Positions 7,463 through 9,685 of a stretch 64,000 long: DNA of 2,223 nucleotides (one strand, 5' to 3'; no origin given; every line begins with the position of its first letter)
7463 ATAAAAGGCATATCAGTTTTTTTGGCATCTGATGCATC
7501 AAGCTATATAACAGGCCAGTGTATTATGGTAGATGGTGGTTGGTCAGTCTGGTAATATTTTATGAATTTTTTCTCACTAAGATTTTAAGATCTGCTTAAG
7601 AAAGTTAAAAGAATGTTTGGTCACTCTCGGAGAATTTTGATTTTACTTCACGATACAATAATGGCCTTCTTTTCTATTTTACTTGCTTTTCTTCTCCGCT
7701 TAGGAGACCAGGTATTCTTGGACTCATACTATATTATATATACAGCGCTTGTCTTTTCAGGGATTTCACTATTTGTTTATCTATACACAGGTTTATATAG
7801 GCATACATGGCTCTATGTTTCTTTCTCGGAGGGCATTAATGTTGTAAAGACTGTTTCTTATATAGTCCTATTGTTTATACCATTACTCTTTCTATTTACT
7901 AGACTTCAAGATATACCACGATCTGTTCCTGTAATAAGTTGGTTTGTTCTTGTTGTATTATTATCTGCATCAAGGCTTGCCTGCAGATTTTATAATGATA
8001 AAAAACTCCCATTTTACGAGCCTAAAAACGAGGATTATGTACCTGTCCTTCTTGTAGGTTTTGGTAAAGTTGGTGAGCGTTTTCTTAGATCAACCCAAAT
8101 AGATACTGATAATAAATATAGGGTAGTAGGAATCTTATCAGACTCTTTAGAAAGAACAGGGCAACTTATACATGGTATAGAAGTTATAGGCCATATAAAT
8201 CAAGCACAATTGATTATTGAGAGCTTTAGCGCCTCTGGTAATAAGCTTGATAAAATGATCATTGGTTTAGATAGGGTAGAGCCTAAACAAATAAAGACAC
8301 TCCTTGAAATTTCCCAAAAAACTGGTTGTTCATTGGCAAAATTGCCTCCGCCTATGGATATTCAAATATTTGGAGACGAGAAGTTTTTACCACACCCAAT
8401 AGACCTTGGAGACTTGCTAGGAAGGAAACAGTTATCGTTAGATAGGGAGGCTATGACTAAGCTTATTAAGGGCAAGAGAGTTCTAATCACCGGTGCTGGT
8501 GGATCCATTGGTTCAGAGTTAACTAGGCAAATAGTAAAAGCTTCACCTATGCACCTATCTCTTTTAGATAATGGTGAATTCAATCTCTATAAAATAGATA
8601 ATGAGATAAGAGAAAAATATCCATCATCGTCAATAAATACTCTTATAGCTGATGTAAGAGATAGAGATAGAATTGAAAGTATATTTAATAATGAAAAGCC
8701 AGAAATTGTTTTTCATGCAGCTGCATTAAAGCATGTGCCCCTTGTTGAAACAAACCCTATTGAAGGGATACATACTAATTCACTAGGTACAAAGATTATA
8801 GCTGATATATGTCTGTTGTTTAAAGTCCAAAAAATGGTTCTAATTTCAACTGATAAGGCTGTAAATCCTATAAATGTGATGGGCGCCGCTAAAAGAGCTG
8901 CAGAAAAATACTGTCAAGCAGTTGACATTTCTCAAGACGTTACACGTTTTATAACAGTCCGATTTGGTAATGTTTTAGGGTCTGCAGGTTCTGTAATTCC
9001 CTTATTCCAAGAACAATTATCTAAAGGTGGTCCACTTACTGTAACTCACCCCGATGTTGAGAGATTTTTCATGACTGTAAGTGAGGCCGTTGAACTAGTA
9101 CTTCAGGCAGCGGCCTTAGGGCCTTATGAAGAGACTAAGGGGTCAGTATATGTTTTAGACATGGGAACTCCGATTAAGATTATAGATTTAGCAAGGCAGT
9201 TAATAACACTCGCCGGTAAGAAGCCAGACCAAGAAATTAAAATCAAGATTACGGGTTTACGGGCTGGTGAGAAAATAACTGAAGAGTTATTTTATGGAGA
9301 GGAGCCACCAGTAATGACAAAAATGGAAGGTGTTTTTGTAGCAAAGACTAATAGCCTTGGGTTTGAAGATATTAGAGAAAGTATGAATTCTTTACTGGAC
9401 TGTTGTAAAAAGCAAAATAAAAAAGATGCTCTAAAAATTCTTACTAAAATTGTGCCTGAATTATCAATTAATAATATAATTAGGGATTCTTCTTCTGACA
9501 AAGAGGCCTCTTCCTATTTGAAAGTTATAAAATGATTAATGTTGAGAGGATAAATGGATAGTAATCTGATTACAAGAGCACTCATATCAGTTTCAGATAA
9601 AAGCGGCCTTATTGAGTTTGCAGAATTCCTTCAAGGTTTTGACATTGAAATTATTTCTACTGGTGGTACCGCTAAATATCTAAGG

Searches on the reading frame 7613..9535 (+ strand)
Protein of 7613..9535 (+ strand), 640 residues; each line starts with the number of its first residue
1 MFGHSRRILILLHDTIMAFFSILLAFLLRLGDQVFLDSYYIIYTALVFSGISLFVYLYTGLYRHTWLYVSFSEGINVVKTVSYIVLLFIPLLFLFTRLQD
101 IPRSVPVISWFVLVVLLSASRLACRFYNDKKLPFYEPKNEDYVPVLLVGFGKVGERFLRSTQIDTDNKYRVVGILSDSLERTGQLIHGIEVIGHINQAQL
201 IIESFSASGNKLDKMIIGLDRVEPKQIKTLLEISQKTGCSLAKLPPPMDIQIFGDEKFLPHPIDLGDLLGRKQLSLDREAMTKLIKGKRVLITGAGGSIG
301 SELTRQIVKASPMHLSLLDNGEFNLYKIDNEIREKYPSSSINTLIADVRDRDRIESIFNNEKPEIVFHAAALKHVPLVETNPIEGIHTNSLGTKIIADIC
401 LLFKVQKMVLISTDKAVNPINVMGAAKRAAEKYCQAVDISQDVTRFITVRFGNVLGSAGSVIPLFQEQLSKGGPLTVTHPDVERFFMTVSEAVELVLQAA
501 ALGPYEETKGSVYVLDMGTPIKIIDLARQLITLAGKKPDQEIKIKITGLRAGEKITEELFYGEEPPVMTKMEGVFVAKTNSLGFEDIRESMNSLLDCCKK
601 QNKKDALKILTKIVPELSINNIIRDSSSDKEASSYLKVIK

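Call 32: search_protein_families(library=ncbifam, proteins=[window:7613-9535:+])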
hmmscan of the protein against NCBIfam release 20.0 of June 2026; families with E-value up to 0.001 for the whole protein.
window:7613-9535:+ (640 aa): 31 families (the best 25 are shown)
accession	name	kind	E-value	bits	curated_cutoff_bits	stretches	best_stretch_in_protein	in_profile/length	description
TIGR03589.1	PseB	equivalog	1.8e-56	191.5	407.75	1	286-576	3-278/324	UDP-N-acetylglucosamine 4,6-dehydratase (inverting)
TIGR04130.1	FnlA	equivalog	4.6e-46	157.3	730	1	285-565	2-270/337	UDP-N-acetylglucosamine 4,6-dehydratase/5-epimerase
TIGR03025.1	EPS_sugtrans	subfamily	2.4e-18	66.6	295.55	1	13-250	2-227/445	exopolysaccharide biosynthesis polyprenyl glycosylphosphotransferase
TIGR03023.1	WcaJ_sugtrans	equivalog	1.6e-17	64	410.75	1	13-250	2-232/453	undecaprenyl-phosphate glucose phosphotransferase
TIGR01179.1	galE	equivalog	2.6e-14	52.8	262.3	1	289-458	1-180/332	UDP-glucose 4-epimerase GalE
TIGR02622.1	CDP_4_6_dhtase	equivalog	2.6e-13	49.8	278.45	1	286-417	3-133/352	CDP-glucose 4,6-dehydratase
TIGR04180.1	EDH_00030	hypoth_equivalog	5.2e-13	48.7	475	1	290-415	1-123/297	NAD-dependent 4,6-dehydratase LegB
TIGR01214.1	rmlD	equivalog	4.5e-12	45.7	224.05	1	289-435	1-136/285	dTDP-4-dehydrorhamnose reductase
TIGR01181.1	dTDP_gluc_dehyt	equivalog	5.5e-11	42.1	365.1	1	289-418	1-130/321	dTDP-glucose 4,6-dehydratase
TIGR03022.1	WbaP_sugtrans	subfamily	2.3e-09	37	403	1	11-246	2-223/456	undecaprenyl-phosphate galactose phosphotransferase WbaP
NF007490.0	PRK10084.1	subfamily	7.3e-08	31.8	649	1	289-399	2-110/361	dTDP-glucose 4,6-dehydratase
NF043036.1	ErythonDh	equivalog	4.2e-07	29.5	325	1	289-416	2-127/321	D-erythronate dehydrogenase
NF007582.0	PRK10217.1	equivalog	8.1e-07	28.4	698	1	288-396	2-108/355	dTDP-glucose 4,6-dehydratase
NF004526.0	PRK05872.1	subfamily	2.1e-06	27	276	1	284-356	7-75/297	short-chain dehydrogenase/reductase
NF007956.0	PRK10675.1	subfamily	2.2e-06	27.1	394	1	289-412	2-123/338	UDP-glucose 4-epimerase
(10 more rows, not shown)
